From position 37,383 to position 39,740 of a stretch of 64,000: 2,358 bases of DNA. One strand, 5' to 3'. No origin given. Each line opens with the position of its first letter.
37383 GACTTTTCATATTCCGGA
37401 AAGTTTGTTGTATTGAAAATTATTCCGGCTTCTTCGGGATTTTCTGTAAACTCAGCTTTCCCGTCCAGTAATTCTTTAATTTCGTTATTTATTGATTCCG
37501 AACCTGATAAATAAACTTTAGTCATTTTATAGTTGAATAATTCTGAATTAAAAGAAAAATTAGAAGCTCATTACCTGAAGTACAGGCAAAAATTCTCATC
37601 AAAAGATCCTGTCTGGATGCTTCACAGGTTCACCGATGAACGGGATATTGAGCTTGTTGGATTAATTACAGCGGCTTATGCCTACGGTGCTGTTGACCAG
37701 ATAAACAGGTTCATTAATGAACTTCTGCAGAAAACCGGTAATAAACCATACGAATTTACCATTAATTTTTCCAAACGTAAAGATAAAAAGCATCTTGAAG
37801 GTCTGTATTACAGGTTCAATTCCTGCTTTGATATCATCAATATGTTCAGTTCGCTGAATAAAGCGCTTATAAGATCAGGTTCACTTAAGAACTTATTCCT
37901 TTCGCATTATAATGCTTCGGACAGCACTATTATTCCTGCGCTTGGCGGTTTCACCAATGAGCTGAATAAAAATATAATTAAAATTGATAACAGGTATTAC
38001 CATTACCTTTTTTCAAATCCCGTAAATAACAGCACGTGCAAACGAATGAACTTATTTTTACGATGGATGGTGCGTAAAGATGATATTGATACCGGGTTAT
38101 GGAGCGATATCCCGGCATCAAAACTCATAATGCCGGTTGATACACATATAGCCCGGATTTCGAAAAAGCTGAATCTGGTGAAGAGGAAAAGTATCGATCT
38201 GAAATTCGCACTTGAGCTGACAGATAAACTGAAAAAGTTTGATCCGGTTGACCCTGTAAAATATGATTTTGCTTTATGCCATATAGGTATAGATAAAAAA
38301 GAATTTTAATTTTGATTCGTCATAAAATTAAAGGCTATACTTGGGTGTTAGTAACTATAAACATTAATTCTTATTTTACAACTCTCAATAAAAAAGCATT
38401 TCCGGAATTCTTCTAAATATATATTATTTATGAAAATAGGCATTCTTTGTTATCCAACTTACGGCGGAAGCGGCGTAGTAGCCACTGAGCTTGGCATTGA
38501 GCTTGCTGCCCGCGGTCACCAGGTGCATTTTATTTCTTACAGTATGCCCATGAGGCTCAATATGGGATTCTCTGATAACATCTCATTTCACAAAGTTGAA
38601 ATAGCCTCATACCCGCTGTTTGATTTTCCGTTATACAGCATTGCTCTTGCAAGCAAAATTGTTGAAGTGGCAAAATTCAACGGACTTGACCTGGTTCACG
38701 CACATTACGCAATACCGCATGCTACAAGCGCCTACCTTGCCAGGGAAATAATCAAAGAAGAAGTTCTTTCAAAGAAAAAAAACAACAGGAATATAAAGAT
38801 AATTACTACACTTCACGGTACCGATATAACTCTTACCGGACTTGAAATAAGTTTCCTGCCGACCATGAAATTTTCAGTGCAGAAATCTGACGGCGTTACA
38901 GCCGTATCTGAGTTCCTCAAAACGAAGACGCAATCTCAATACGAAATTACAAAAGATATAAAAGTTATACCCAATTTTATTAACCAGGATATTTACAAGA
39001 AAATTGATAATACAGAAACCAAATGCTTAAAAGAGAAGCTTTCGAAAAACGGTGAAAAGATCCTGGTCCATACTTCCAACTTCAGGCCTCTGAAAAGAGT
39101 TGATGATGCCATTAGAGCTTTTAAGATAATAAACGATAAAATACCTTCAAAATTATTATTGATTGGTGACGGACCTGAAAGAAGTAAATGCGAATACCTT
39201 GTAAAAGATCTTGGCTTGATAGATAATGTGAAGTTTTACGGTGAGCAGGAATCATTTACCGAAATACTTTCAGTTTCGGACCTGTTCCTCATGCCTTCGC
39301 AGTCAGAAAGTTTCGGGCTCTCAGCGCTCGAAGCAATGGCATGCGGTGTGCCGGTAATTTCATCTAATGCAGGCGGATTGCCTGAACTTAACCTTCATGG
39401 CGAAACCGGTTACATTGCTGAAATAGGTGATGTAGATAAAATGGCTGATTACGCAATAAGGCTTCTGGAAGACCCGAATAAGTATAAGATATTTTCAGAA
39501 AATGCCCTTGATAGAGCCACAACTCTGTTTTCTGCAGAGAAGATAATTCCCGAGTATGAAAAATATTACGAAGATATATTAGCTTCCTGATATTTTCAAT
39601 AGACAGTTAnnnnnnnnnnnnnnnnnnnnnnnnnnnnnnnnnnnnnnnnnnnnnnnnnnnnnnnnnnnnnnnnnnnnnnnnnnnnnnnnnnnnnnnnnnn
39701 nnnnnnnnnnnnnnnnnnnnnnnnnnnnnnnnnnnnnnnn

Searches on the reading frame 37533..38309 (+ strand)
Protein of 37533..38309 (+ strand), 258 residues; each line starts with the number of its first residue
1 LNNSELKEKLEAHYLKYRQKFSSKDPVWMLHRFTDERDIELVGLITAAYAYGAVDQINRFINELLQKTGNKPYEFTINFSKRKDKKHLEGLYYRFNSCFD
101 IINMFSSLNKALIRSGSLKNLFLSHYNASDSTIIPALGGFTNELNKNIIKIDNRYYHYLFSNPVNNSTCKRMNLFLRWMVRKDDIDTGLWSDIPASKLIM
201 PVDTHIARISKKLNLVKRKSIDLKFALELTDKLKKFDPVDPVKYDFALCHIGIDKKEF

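Call 69: search_protein_families(library=pfam, proteins=[window:37533-38309:+], max_evalue=0.00001)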
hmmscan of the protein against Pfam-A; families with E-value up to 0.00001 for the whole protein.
window:37533-38309:+ (258 aa): 1 family
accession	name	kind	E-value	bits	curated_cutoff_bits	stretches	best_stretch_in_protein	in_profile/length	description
PF09674.15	DUF2400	-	1.9e-76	257.5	25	1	25-253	1-224/225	Protein of unknown function (DUF2400)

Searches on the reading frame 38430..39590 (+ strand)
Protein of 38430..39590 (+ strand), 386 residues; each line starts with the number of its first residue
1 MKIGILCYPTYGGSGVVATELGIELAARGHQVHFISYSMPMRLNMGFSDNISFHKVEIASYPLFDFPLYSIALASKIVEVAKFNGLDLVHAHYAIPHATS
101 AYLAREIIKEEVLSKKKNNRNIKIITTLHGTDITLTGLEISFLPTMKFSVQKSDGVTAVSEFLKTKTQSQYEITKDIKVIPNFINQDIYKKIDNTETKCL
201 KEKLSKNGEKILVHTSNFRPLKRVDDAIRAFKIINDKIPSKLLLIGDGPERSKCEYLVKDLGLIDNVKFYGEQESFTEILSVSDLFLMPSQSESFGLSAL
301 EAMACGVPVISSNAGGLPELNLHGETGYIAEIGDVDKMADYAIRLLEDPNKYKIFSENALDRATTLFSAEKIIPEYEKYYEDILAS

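Call 69: search_protein_families(library=pfam, proteins=[window:38430-39590:+], max_evalue=0.00001)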
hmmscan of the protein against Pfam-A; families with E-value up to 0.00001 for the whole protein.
window:38430-39590:+ (386 aa): 6 families
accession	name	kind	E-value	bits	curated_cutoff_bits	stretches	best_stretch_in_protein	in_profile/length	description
PF00534.26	Glycos_transf_1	-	4.7e-43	147.1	26.4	1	202-359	8-169/172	Glycosyl transferases group 1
PF13692.12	Glyco_trans_1_4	-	2.1e-33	116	27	1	210-348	2-142/142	Glycosyl transferases group 1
PF13439.12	Glyco_transf_4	-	1.3e-25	90.8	28.5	1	11-186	1-168/170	Glycosyltransferase Family 4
PF20706.3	GT4-conflict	-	5.6e-14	52.4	26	1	209-320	198-319/385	Family 4 Glycosyltransferase in conflict systems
PF13477.12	Glyco_trans_4_2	-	3.3e-09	37.5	23.4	1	24-159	19-138/139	Glycosyl transferase 4-like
PF13579.12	Glyco_trans_4_4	-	5.9e-09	36.9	29.7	1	12-182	1-157/158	Glycosyl transferase 4-like domain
